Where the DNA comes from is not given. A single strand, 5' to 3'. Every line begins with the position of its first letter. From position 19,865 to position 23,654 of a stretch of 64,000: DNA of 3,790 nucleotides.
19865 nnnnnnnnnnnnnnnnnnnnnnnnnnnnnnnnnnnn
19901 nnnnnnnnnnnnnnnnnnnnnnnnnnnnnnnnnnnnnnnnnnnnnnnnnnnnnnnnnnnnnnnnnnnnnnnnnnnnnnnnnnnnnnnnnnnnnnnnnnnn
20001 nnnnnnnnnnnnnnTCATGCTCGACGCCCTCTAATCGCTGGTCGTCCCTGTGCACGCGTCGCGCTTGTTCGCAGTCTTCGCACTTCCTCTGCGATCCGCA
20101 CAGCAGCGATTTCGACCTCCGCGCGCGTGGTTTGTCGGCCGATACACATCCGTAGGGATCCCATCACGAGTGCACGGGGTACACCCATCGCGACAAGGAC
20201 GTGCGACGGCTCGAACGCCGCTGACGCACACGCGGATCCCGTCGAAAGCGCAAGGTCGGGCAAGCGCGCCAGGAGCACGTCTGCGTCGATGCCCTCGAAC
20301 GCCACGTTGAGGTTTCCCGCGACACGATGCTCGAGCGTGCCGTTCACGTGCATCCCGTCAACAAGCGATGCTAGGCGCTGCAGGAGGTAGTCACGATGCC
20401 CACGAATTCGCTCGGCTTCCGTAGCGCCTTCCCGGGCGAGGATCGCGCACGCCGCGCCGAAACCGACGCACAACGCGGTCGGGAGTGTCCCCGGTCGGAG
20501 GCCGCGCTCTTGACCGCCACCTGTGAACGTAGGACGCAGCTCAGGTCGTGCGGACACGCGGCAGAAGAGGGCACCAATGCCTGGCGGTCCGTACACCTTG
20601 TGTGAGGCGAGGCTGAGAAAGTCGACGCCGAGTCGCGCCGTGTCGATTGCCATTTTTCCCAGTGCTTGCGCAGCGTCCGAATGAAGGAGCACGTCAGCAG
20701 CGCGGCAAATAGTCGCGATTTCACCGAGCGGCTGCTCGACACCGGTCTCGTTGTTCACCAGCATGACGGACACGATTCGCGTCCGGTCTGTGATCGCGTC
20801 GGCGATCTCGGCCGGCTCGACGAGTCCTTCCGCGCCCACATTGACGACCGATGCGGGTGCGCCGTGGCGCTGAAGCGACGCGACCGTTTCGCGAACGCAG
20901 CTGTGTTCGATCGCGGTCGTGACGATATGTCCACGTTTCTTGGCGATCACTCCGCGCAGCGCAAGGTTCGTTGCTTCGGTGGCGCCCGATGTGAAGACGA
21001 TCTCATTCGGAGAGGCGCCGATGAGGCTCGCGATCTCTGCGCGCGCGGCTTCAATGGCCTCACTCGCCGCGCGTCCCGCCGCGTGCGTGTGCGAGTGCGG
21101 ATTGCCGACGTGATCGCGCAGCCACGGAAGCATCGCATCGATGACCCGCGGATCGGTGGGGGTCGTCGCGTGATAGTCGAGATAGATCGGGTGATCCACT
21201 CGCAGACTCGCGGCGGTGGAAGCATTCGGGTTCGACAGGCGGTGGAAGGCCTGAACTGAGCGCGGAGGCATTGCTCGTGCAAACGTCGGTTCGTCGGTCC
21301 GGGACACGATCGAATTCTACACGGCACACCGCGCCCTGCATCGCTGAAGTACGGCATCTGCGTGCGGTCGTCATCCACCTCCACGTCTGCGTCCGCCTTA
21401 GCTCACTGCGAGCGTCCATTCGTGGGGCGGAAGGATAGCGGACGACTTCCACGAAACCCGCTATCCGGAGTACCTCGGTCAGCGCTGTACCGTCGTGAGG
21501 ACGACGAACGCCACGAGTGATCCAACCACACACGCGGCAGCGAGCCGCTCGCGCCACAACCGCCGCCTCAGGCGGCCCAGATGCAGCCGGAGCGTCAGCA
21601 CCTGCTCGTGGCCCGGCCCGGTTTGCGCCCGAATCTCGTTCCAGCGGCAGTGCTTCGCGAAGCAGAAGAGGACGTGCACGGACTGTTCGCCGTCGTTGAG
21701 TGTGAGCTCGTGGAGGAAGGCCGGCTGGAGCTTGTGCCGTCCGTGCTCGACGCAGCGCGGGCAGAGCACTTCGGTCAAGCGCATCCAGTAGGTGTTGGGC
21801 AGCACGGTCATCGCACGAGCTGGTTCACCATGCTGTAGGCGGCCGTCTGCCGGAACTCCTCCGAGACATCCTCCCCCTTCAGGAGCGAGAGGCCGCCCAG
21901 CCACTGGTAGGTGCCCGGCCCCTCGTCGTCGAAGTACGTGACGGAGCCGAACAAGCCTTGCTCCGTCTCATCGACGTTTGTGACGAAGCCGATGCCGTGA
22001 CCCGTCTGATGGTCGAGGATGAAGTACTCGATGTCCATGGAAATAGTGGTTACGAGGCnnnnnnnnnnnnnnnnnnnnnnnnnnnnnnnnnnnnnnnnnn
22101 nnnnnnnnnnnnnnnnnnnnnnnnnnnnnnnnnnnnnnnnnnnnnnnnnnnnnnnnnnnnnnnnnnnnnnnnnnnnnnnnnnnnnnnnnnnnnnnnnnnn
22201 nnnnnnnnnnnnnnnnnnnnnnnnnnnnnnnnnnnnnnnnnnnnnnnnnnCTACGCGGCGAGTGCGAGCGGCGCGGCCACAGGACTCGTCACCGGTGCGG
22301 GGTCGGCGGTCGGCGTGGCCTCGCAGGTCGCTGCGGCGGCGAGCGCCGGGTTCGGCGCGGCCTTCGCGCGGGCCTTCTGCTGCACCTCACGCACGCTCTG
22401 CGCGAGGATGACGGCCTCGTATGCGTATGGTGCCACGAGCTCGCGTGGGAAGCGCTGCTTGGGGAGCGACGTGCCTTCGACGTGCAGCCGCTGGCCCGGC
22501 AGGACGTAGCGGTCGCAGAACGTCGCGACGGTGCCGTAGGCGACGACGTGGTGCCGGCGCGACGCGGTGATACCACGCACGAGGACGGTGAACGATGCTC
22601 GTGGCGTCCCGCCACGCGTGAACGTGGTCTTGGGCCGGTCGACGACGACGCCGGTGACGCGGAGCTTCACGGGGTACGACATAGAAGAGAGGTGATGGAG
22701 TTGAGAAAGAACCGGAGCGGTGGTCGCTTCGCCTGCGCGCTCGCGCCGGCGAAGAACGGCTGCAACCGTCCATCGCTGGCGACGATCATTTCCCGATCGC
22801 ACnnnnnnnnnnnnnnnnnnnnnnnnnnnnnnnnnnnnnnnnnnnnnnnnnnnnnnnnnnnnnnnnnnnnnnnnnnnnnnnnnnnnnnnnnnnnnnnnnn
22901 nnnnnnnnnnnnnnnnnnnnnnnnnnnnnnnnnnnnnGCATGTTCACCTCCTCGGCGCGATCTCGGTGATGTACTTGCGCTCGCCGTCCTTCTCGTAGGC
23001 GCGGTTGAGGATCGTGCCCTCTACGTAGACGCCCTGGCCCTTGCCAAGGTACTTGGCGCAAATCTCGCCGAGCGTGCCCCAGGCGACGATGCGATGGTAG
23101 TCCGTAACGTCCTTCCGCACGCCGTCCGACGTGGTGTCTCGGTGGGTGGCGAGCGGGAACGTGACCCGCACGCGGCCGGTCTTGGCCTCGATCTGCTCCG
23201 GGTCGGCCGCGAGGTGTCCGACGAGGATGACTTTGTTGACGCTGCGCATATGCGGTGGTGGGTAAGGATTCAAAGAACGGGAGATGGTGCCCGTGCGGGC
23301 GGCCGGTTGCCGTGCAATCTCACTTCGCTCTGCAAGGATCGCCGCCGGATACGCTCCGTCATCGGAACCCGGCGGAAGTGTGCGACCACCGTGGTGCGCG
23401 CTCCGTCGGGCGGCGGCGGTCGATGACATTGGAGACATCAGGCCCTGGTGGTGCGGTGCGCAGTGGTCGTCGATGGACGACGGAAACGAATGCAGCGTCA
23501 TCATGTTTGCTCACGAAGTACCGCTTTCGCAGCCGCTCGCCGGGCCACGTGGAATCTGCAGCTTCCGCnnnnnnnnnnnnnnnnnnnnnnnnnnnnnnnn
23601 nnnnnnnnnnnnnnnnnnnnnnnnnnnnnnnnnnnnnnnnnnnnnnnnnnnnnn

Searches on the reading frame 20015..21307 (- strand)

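Call 7: search_protein_families(library=pfam, proteins=[window:20015-21307:-], max_evalue=0.01)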
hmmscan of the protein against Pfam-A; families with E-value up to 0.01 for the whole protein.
window:20015-21307:- (430 aa): 3 families
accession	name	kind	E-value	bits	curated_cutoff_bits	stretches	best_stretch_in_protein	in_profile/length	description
PF00266.25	Aminotran_5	-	5.1e-79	266.4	21.5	1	41-399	1-369/371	Aminotransferase class-V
PF01041.23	DegT_DnrJ_EryC1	-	1.4e-09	38.1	19.8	1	91-218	32-152/360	DegT/DnrJ/EryC1/StrS aminotransferase family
PF01212.27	Beta_elim_lyase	-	3.5e-05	23.7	27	1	81-214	30-171/288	Beta-eliminating lyase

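Call 8: search_protein_families(library=padloc, proteins=[window:20015-21307:-], max_evalue=0.01)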
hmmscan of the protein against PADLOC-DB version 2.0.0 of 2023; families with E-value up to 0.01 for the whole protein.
window:20015-21307:- (430 aa): 2 families
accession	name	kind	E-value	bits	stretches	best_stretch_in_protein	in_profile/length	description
PDLC02759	SspA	-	2.2e-136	453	1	42-413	1-374/374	SspA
PDLC02657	DndA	-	2.9e-135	449.4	1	41-408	1-371/372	DndA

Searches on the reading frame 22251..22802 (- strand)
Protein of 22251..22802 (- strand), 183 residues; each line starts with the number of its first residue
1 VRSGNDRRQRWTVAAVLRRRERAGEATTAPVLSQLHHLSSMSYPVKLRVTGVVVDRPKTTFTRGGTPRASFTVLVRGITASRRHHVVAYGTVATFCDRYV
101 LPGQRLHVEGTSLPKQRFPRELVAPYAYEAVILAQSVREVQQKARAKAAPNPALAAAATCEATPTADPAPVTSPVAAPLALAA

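Call 35: search_protein_families(library=pfam, proteins=[window:22251-22802:-], max_evalue=0.001)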
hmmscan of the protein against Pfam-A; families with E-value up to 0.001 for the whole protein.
window:22251-22802:- (183 aa): 1 family
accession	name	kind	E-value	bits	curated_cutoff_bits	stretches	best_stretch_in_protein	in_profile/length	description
PF00436.31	SSB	-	4.5e-05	23.9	26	1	48-111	5-77/104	Single-strand binding protein family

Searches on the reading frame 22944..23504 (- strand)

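Call 35: search_protein_families(library=pfam, proteins=[window:22944-23504:-], max_evalue=0.001)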
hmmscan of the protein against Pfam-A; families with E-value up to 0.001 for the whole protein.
window:22944-23504:- (186 aa): 1 family
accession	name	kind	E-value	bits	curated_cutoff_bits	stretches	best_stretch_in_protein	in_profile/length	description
PF00436.31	SSB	-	3.1e-23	82.2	26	1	89-183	1-97/104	Single-strand binding protein family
